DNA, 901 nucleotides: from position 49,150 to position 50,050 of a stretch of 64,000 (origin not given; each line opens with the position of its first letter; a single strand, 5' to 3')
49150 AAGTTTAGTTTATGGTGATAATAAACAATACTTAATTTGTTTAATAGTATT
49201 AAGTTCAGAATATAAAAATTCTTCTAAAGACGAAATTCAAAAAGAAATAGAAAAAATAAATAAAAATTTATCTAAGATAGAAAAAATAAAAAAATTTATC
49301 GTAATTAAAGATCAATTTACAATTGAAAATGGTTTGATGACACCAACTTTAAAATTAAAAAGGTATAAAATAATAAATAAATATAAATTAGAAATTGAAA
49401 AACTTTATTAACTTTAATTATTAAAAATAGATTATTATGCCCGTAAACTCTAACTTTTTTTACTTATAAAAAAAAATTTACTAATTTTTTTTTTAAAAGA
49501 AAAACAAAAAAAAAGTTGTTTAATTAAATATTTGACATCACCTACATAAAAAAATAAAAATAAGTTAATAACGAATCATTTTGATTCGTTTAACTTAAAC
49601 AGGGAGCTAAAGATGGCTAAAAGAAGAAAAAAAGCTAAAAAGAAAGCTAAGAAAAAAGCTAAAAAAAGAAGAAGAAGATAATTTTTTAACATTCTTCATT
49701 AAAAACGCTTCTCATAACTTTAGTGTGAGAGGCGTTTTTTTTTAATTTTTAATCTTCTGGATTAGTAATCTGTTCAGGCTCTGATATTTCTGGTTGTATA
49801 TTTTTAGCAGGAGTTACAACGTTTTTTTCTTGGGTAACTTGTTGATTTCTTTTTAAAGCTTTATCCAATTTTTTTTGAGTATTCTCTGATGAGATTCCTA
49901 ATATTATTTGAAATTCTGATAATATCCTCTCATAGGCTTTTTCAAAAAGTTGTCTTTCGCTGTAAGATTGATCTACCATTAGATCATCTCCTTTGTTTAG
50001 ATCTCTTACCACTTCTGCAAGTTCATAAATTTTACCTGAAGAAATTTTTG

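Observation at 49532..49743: Stand-alone transcription unit encoding a 22-aa protamine/histone-H1-like peptide (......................)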

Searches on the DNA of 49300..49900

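Call 3: search_rna_families(source=window, start=49300, end=49900, threshold=evalue, max_evalue=10, show_alignments=3)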
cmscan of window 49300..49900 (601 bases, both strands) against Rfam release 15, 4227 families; matches with E-value up to 10: 13.
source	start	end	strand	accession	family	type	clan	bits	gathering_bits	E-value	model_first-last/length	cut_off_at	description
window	49574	49640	-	RF01814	rhtB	Gene; sRNA;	-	30.2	55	0.0023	1-83/83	no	rhtB sRNA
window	49662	49751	+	RF00242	ctRNA_pT181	Gene; antisense;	-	27.5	56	0.17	1-94/94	no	ctRNA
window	49675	49739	+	RF01459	rliE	Gene; sRNA;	-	25.9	90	0.045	114-182/222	no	Listeria sRNA rliE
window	49661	49743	+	RF02589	Spy779816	Gene; sRNA;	-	24.1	67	0.14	1-88/88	no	S. pyogenes small RNA 779816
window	49643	49742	+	RF00515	PyrR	Cis-reg;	-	23.3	54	0.68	1-115/115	no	PyrR binding site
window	49330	49375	+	RF03084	DUF2815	Gene; sRNA;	-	17.8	41.2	1.5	1-62/62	no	DUF2815 RNA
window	49675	49748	+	RF02362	Yfr10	Gene; sRNA;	-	17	43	9.6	1-78/78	no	Cyanobacterial functional RNA 10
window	49694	49753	-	RF02067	STnc310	Gene; sRNA;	-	15.4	40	4.2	1-61/61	no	Salmonella enterica sRNA STnc310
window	49660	49747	+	RF00558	L20_leader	Cis-reg; leader;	-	15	58.7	3.9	1-127/127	no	Ribosomal protein L20 leader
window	49668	49705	-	RF04336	Plastid-petD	Intron;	-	13.9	65.5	6.7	1-47/47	no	Plastid-petD group II-D5 intron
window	49579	49631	+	RF00521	SAM_alpha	Cis-reg; riboswitch;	-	11.9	36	6.3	1-79/79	no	Alpha-proteobacteria SAM riboswitch aptamer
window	49765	49824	+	RF01259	snR63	Gene; snRNA; snoRNA; CD-box;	CL00061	9.6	50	5.8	1-255/255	no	Small nucleolar RNA snR63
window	49803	49854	-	RF01675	CrcZ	Gene; sRNA;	-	8.8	95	5.3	1-398/398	no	Pseudomonas sRNA CrcZ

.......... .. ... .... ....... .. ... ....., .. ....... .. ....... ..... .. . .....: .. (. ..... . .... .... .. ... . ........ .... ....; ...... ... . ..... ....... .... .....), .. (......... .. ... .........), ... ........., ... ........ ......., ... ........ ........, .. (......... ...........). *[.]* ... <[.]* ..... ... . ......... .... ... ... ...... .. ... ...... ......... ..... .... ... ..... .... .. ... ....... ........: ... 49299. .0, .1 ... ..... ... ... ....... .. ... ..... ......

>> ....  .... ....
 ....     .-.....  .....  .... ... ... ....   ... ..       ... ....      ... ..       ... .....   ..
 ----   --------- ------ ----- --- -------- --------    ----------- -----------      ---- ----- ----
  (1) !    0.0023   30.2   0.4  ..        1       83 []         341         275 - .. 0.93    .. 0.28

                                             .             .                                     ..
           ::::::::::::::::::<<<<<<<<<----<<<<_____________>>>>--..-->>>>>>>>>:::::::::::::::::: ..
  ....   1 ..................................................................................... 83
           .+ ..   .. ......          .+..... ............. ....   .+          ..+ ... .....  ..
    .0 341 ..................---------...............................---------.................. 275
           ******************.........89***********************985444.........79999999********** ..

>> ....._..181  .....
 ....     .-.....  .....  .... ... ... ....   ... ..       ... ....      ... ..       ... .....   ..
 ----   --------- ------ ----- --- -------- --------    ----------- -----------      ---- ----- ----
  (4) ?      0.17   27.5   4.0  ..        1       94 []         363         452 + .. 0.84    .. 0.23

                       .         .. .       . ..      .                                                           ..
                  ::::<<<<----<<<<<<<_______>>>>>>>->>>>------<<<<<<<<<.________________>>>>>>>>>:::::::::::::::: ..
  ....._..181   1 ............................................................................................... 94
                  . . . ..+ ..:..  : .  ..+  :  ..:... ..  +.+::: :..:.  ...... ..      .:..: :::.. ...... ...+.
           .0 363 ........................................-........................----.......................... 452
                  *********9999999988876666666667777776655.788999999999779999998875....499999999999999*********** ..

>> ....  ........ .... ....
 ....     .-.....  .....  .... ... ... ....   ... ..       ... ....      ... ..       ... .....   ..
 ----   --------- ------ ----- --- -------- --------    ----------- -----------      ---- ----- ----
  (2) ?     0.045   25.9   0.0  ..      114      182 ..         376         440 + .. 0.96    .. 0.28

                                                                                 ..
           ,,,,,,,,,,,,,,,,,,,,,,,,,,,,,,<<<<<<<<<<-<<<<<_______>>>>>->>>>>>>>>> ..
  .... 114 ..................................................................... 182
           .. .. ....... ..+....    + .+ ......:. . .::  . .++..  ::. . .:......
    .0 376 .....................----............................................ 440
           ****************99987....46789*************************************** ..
